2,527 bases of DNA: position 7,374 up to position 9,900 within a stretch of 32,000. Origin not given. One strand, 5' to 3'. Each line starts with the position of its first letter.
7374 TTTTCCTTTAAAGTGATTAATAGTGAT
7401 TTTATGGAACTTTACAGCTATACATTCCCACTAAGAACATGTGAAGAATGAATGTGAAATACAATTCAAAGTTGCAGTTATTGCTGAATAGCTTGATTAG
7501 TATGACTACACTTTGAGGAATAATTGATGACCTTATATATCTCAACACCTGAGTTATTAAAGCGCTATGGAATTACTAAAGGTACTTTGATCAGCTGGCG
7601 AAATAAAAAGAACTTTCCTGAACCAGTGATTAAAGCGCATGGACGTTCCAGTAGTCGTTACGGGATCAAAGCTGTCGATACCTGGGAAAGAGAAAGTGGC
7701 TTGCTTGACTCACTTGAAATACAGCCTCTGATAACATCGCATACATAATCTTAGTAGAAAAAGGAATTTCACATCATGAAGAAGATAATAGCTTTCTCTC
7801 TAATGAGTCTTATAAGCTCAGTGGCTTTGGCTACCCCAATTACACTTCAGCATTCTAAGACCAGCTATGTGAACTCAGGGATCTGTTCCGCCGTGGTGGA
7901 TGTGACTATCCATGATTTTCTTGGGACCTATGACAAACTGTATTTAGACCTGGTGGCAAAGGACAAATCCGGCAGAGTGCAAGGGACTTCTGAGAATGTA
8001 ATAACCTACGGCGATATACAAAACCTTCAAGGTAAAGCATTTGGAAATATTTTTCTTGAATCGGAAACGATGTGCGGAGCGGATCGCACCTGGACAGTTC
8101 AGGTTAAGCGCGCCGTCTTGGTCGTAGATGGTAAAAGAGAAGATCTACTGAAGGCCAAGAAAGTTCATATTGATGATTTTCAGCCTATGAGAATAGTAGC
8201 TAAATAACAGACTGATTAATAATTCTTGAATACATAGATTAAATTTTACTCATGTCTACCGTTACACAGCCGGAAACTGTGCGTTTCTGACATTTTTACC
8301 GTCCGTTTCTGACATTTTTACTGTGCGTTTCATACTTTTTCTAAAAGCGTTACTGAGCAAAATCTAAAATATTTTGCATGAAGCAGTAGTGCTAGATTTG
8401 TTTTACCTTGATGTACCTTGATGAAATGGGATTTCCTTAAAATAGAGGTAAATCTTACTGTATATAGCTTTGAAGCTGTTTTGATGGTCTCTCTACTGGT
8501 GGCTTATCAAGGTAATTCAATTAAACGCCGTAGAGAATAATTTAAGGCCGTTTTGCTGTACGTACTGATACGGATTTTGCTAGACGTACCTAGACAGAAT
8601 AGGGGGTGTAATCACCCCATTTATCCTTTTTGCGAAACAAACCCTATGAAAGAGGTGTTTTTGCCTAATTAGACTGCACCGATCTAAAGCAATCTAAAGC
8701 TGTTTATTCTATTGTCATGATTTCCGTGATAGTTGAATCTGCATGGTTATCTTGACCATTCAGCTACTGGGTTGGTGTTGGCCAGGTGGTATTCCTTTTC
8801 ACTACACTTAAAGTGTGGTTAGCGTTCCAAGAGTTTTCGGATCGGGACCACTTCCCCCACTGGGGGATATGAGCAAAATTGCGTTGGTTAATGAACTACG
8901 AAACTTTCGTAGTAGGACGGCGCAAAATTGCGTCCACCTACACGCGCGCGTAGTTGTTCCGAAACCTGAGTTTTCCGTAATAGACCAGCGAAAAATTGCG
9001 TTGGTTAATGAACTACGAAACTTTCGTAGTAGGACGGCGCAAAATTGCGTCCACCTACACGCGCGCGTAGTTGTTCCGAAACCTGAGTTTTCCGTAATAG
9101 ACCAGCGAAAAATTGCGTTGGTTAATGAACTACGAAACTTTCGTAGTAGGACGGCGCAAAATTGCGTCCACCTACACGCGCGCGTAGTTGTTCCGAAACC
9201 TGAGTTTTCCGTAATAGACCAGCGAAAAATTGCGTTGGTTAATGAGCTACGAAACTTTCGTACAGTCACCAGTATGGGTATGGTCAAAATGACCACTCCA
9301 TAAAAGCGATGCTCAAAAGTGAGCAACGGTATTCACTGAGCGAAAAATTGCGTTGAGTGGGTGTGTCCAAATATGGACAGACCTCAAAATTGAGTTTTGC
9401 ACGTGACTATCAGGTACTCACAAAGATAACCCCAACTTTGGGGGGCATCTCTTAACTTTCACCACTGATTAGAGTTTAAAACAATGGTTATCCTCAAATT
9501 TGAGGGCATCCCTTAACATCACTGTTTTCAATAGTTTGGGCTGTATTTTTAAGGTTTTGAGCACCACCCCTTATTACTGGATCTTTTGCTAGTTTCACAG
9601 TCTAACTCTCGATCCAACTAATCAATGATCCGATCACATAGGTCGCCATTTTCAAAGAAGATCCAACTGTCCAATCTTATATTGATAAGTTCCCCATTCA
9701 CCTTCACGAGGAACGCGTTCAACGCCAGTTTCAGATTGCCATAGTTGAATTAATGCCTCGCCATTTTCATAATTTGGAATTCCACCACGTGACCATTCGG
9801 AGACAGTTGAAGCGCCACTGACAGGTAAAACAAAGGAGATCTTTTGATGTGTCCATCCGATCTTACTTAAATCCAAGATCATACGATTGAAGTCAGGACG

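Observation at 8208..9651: A 1.44-kb island with no credible ORF, packed with repeats and palindromes, where the prophage late and early operons converge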

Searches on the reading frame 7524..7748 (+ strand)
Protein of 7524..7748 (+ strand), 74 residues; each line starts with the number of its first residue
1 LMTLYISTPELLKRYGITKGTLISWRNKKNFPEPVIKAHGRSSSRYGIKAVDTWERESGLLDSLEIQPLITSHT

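Call 9: search_protein_families(library=pfam, proteins=[window:7524-7748:+])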
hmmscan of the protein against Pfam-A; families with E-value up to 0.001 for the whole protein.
window:7524-7748:+ (74 aa): 0 families

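Call 49: search_protein_families(library=padloc, proteins=[window:7524-7748:+], max_evalue=0.01)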
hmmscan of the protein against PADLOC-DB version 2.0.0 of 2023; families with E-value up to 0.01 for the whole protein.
window:7524-7748:+ (74 aa): 2 families
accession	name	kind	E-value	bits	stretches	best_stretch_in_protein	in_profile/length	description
PDLC04133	mad1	-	0.00035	18.8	1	1-40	1-40/60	mads_1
PDLC03037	MTase_I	-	0.002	14.5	1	6-59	15-67/751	Type I methyltransferase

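Call 50: search_protein_families(library=phrogs, proteins=[window:7524-7748:+])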
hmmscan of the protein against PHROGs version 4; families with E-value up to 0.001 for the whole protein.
window:7524-7748:+ (74 aa): 5 families
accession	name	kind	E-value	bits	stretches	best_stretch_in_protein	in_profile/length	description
phrog_4745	-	DNA, RNA and nucleotide metabolism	7e-09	36.5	1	4-62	30-91/107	DNA binding protein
phrog_1553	-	integration and excision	3.1e-05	24.5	1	5-57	4-61/65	excisionase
phrog_33798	-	unknown function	0.00032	22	1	10-41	50-81/101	-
phrog_11967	-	unknown function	0.00058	20.8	1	4-38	14-48/77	-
phrog_66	-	integration and excision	0.00098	19.9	1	2-57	90-142/412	excisionase and transcriptional regulator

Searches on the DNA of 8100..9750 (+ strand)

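Call 11: search_dna_similar(query=window:8208-9651:+, collection=phages, mode=distant)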
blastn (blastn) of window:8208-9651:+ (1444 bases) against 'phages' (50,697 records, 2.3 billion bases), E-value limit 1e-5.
No match.

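Call 12: search_dna_similar(query=window:8208-9651:+, collection=plasmids, mode=distant)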
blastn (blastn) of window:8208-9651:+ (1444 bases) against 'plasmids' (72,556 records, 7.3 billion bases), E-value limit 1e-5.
Records with a match: 4; places in all: 8; records where one place covers at least 80% of the query: 0.
Best place of each record, by identity: 90-95% 1; 80-90% 2; 60-80% 1.
By first word of the organism name: Acinetobacter 4.
By predicted mobility (MOB-suite, as given by PLSDB): non-mobilizable 2; mobilizable 1; conjugative 1.
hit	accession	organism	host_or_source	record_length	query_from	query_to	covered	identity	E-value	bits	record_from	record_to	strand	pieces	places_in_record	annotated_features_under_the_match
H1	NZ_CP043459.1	Acinetobacter baumannii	Homo sapiens,Skin/Wound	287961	216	447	16%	79.2%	9e-22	188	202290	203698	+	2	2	none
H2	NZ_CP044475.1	Acinetobacter schindleri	goose,stool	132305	1040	1310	11%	93.0%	8e-23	222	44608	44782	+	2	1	none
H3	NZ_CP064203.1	Acinetobacter baumannii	Homo sapiens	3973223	333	498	11%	87.5%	3e-46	195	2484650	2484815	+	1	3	none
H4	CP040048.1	Acinetobacter baumannii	Homo sapiens,blood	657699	195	365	12%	82.0%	7e-36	160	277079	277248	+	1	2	none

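Call 13: get_annotated_region(hit=H3, flank=6000)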
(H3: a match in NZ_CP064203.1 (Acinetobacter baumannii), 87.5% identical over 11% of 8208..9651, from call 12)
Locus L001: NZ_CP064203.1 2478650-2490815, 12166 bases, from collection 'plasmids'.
description: Acinetobacter baumannii strain X4-300 plasmid unnamed1, complete sequence
organism: Acinetobacter baumannii (NCBI taxid 470)
taxonomy: Bacteria; Pseudomonadota; Gammaproteobacteria; Moraxellales; Moraxellaceae; Acinetobacter; Acinetobacter baumannii
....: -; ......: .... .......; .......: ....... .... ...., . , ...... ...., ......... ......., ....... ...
typing (MOB-suite, as given by PLSDB): conjugative; relaxase MOBP,MOBP; mating-pair formation MPF_T
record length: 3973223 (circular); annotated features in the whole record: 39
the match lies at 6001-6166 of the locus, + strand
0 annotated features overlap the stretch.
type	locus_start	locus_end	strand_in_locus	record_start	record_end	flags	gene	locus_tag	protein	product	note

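Call 14: get_annotated_region(hit=H2, flank=6000)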
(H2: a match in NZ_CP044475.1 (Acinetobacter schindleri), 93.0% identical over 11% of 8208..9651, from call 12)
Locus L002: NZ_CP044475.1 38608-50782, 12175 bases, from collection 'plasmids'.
description: Acinetobacter schindleri strain HZE33-1 plasmid pHZE33-1-1, complete sequence
organism: Acinetobacter schindleri (NCBI taxid 108981)
taxonomy: Bacteria; Pseudomonadota; Gammaproteobacteria; Moraxellales; Moraxellaceae; Acinetobacter; Acinetobacter schindleri
host: -; source: goose,stool; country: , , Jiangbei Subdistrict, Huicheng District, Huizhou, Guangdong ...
typing (MOB-suite, as given by PLSDB): mobilizable; replicon rep_cluster_1656; relaxase MOBP,MOBP
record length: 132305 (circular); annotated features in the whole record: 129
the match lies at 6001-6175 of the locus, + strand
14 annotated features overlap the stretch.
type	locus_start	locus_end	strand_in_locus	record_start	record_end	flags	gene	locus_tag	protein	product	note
CDS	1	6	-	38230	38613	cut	-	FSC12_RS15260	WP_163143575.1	transposase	GO:0006313 - DNA transposition [Evidence IEA]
CDS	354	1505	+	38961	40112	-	-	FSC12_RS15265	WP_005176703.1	IS4-like element ISAbe18 family transposase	GO:0006313 - DNA transposition [Evidence IEA]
CDS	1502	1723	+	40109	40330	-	-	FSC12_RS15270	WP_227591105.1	type II toxin-antitoxin system RelB/DinJ family antitoxin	-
CDS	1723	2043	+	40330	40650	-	-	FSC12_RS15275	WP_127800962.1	hypothetical protein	-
CDS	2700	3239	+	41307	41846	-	-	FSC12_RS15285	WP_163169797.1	plasmid replication DNA-binding protein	-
CDS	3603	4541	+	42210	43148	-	repM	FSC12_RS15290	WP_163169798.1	replication initiation protein RepM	GO:0006270 - DNA replication initiation [Evidence IEA]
CDS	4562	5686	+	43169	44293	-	-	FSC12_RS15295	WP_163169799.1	hypothetical protein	-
CDS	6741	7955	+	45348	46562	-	-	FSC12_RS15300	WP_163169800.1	phage major capsid protein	GO:0019068 - virion assembly [Evidence IEA]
CDS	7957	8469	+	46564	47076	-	-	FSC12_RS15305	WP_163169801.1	HK97 family phage prohead protease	GO:0019068 - virion assembly [Evidence IEA]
CDS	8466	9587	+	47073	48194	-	-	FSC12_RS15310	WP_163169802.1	phage portal protein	GO:0019068 - virion assembly [Evidence IEA]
CDS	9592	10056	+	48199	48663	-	-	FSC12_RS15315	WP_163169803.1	HNH endonuclease signature motif containing protein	-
CDS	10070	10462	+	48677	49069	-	-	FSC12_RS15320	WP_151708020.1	hypothetical protein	-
CDS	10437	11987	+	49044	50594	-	-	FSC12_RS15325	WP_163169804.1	terminase TerL endonuclease subunit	-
CDS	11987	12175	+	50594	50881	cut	-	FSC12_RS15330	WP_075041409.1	head-tail connector protein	GO:0016032 - viral process [Evidence IEA]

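Call 17: search_rna_families(source=window, start=8100, end=9750, threshold=evalue, max_evalue=10, show_alignments=3)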
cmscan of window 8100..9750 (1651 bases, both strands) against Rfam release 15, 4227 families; matches with E-value up to 10: 6.
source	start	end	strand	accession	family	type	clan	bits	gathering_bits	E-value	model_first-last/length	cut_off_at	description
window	8590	8673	-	RF02059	STnc50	Gene; sRNA;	-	20.1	55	2.6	1-84/84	no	Salmonella enterica sRNA STnc40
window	8644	8731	+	RF00580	SNORD91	Gene; snRNA; snoRNA; CD-box;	-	18.9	51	4.7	1-95/95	no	Small nucleolar RNA SNORD91 family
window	9423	9513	-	RF03401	mir-1323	Gene; miRNA;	-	18.6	98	1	1-73/73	no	mir-1323 microRNA precursor family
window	8688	8765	-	RF00204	snoR12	Gene; snRNA; snoRNA; CD-box;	-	17.1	39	7.7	1-83/83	no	Small nucleolar RNA R12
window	9487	9510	+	RF00665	mir-290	Gene; miRNA;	CL00096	16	51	8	1-70/70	no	mir-290 microRNA precursor family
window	8120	8156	+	RF00612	SNORD75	Gene; snRNA; snoRNA; CD-box;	-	15.3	50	1.8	1-62/62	no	Small nucleolar RNA SNORD75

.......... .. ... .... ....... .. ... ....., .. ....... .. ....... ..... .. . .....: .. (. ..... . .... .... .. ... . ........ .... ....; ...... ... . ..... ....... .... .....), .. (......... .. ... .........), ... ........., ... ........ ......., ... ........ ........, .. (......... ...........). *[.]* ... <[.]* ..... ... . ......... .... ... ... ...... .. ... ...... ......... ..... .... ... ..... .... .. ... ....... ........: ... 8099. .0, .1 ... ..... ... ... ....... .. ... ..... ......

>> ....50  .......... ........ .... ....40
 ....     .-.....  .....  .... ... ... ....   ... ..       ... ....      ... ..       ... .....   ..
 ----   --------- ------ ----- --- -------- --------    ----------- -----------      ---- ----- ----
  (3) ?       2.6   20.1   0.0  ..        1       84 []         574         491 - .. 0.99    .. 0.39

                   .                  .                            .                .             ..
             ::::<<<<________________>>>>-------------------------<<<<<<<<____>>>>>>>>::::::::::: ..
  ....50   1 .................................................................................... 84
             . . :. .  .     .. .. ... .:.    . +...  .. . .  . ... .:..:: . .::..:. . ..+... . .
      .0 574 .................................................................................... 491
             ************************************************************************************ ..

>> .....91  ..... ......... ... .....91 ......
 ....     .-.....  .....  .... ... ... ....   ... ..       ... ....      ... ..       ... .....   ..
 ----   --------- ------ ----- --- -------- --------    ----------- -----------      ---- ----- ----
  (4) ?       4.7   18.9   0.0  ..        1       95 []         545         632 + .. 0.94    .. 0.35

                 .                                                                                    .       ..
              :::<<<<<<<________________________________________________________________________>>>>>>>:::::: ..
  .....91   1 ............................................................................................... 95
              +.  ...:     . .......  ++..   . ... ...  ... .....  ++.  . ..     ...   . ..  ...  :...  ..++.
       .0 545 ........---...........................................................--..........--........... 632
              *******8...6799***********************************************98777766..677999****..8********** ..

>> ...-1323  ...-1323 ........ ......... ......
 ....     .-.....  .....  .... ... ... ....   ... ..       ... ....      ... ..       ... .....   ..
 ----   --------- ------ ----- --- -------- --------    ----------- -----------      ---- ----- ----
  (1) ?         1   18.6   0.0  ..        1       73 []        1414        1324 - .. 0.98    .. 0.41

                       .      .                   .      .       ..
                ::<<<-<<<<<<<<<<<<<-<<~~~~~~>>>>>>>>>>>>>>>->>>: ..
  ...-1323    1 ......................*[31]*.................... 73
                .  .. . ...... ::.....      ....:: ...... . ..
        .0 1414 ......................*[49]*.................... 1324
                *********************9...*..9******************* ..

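Call 31: search_rna_families(sources=[L001, L002, L003, L004, L005, L006], threshold=gathering)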
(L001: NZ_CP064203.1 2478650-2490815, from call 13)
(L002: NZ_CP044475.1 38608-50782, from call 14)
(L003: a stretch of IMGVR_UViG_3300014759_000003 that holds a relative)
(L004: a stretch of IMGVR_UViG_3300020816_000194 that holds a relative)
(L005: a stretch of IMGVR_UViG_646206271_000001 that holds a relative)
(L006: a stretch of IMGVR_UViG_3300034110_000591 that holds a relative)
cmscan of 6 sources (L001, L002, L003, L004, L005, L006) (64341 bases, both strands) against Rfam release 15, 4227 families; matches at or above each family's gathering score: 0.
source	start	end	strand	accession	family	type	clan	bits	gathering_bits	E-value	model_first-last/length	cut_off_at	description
